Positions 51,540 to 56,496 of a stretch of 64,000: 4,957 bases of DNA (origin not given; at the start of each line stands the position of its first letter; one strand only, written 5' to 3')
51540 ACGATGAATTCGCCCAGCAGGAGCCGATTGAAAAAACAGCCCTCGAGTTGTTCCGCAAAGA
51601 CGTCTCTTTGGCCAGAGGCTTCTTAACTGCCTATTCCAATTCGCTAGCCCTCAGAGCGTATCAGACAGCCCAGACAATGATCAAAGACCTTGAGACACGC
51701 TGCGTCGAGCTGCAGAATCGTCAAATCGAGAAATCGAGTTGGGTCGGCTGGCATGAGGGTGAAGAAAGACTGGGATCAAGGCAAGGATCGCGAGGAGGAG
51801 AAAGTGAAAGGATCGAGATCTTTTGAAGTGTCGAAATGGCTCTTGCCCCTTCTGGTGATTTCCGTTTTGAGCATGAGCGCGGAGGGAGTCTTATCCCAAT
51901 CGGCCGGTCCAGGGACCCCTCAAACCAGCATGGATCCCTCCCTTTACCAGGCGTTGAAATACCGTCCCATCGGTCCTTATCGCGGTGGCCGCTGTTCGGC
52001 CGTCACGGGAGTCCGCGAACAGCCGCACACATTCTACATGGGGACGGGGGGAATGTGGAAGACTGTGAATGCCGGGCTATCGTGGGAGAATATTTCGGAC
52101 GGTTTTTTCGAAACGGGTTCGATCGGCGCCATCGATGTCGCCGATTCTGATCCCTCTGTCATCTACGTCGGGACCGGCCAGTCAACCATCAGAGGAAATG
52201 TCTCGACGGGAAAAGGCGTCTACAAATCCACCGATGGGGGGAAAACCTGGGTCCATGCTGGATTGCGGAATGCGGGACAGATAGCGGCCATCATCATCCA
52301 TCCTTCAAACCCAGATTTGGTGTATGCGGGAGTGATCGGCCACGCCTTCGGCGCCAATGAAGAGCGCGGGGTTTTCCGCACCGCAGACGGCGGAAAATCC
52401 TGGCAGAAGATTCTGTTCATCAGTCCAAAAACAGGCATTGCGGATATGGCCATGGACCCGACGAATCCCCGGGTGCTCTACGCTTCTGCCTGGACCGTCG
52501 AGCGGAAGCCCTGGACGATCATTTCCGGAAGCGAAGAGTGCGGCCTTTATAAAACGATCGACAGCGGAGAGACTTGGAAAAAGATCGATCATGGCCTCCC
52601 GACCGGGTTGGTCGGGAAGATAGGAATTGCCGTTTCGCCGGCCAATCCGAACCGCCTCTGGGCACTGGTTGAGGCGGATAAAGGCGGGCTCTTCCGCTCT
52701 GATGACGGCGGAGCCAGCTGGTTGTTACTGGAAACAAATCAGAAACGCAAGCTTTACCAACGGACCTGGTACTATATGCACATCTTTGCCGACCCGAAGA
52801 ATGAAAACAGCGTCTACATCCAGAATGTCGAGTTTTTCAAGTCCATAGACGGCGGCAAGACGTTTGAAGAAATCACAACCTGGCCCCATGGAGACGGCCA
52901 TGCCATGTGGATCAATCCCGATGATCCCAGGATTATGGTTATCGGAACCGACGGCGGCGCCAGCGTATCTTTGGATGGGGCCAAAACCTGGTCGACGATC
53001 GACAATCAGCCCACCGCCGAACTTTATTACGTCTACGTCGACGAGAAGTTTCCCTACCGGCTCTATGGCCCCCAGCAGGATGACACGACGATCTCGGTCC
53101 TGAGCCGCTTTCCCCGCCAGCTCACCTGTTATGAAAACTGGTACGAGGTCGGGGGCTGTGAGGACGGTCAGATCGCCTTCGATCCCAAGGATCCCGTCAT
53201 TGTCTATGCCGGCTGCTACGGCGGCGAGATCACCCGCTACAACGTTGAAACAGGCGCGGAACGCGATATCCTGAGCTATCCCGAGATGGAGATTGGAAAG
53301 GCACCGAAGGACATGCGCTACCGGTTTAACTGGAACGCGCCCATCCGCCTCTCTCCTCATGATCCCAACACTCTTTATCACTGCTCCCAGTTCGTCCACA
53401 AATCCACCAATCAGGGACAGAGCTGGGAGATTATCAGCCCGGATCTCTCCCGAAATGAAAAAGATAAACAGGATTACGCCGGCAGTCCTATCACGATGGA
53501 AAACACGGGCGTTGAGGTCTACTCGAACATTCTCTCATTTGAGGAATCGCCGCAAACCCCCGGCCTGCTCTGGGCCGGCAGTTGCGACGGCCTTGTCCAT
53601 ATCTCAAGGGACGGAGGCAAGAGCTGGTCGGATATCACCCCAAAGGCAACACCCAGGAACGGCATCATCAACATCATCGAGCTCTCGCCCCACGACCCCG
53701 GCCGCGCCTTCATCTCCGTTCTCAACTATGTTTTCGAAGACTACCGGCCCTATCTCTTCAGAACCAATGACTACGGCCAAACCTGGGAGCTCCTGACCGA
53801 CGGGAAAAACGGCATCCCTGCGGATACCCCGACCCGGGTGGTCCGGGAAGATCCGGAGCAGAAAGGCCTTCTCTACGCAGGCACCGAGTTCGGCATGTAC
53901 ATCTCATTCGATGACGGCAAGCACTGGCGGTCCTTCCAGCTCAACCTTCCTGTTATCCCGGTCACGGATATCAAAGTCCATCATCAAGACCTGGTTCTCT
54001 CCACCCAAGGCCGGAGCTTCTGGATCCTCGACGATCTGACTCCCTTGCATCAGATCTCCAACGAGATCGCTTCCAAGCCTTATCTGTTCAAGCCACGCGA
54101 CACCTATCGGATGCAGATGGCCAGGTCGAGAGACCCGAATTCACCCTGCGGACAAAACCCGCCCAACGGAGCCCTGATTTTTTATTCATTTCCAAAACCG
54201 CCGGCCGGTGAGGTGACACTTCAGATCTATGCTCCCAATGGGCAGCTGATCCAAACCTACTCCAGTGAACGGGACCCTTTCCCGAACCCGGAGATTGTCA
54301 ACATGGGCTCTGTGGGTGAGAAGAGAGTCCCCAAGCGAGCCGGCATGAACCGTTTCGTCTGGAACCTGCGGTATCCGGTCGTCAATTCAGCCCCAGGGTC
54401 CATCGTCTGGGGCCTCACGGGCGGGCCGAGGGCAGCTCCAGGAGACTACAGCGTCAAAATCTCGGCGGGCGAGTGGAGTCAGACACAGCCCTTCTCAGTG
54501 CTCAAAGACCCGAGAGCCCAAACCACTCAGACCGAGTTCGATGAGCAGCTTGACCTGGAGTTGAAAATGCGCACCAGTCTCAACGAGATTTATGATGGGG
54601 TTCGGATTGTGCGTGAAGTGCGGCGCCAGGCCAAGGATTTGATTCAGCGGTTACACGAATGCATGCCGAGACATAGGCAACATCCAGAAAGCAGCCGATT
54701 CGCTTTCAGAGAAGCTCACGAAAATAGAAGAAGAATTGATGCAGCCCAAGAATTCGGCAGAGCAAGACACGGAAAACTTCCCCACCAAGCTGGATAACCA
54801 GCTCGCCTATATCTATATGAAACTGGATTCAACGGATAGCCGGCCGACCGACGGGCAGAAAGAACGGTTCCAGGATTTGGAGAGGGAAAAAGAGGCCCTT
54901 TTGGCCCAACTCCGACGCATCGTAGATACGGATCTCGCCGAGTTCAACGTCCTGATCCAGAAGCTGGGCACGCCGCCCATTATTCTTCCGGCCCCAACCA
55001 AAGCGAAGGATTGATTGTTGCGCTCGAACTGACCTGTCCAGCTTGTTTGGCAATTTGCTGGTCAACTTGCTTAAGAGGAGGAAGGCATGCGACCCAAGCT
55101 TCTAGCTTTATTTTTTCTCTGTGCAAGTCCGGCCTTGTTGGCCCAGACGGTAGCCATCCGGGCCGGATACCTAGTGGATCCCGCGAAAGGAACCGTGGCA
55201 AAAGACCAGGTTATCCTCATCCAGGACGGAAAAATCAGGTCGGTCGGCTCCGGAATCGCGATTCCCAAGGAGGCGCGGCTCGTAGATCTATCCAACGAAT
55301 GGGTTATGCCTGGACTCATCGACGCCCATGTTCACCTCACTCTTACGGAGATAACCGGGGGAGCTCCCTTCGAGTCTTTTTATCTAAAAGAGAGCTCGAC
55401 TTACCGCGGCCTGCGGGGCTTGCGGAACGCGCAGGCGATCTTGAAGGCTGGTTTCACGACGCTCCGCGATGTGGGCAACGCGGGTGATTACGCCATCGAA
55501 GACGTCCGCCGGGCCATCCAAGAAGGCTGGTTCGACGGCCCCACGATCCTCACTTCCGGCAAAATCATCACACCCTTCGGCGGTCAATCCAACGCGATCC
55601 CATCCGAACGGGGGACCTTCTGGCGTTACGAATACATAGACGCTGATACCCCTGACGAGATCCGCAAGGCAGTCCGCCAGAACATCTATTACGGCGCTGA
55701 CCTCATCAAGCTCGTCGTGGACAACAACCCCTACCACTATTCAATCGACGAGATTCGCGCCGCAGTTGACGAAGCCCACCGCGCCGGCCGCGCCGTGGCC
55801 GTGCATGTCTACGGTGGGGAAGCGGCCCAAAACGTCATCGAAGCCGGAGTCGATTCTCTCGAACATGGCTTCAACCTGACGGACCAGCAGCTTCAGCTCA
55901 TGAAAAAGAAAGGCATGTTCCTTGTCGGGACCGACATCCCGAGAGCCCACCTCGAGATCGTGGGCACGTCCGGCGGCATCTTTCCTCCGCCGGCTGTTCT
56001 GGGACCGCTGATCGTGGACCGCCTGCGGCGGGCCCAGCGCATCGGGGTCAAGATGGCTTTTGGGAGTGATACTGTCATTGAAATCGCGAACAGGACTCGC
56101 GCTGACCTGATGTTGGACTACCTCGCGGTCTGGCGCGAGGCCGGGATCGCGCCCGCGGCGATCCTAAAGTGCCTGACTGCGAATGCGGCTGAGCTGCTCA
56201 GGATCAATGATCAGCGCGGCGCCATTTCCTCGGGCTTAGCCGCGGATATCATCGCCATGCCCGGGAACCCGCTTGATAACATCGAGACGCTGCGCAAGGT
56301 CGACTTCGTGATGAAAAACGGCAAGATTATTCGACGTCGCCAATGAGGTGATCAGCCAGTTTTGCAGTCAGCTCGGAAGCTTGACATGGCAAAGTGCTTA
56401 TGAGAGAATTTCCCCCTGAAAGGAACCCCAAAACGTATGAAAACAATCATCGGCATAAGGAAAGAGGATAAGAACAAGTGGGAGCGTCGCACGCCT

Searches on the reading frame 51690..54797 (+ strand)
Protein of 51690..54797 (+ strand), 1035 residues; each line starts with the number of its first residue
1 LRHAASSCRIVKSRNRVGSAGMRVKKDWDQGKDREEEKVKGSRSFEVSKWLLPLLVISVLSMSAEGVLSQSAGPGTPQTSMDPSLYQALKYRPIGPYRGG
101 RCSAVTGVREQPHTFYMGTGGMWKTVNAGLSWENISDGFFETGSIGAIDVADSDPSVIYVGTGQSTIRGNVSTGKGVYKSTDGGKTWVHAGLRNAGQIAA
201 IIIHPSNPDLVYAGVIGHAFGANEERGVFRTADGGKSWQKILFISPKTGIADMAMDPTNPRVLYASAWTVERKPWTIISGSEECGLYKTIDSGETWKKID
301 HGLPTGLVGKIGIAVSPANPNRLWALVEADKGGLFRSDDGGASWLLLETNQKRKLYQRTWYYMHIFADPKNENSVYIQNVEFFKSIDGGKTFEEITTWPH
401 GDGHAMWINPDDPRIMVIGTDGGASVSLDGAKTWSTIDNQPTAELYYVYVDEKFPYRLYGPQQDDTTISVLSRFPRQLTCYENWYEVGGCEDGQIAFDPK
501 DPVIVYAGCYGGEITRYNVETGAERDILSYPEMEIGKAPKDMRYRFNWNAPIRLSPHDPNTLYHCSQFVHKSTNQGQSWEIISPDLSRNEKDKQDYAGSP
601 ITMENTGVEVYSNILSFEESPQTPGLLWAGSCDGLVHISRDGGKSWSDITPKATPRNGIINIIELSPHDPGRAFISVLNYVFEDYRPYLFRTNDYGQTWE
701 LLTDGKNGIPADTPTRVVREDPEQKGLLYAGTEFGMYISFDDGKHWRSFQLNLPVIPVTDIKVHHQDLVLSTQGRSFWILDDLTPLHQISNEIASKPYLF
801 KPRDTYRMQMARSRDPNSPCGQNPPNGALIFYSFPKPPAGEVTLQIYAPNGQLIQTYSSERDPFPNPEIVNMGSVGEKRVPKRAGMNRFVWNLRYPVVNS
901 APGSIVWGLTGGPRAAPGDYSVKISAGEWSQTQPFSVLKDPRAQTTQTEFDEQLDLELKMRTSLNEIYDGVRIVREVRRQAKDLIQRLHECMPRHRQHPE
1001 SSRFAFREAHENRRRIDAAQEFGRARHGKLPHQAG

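Call 9: search_protein_families(library=pfam, proteins=[window:51690-54797:+], max_evalue=0.00001)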
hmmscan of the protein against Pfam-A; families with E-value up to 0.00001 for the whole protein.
window:51690-54797:+ (1035 aa): 2 families
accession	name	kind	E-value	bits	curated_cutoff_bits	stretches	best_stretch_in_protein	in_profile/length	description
PF15902.12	Sortilin-Vps10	-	1.2e-28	100.6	33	2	177-301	3-114/446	Sortilin, neurotensin receptor 3,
PF02012.26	BNR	-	4.6e-11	41.4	27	0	178-187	1-10/12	BNR/Asp-box repeat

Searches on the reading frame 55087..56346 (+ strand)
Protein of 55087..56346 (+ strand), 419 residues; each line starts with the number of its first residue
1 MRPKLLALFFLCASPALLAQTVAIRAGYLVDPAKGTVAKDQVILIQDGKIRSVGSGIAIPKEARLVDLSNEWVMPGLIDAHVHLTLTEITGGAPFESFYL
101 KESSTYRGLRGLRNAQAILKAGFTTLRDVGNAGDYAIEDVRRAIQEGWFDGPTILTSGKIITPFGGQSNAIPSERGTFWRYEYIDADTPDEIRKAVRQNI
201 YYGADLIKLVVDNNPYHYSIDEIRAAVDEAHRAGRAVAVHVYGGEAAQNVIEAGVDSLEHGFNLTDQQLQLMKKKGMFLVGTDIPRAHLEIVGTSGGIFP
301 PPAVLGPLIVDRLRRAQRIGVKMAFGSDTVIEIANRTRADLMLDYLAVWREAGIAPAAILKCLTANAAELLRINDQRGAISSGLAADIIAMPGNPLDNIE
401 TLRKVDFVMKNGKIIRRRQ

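Call 10: search_protein_families(library=pfam, proteins=[window:55087-56346:+], max_evalue=0.00001)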
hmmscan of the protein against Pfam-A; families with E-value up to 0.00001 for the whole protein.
window:55087-56346:+ (419 aa): 2 families
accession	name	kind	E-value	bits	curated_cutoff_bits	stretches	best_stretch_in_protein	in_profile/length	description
PF01979.26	Amidohydro_1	-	7.6e-40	137.6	25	1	72-415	1-345/345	Amidohydrolase family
PF07969.17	Amidohydro_3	-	8.1e-15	55.7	29.7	1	214-415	250-471/472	Amidohydrolase family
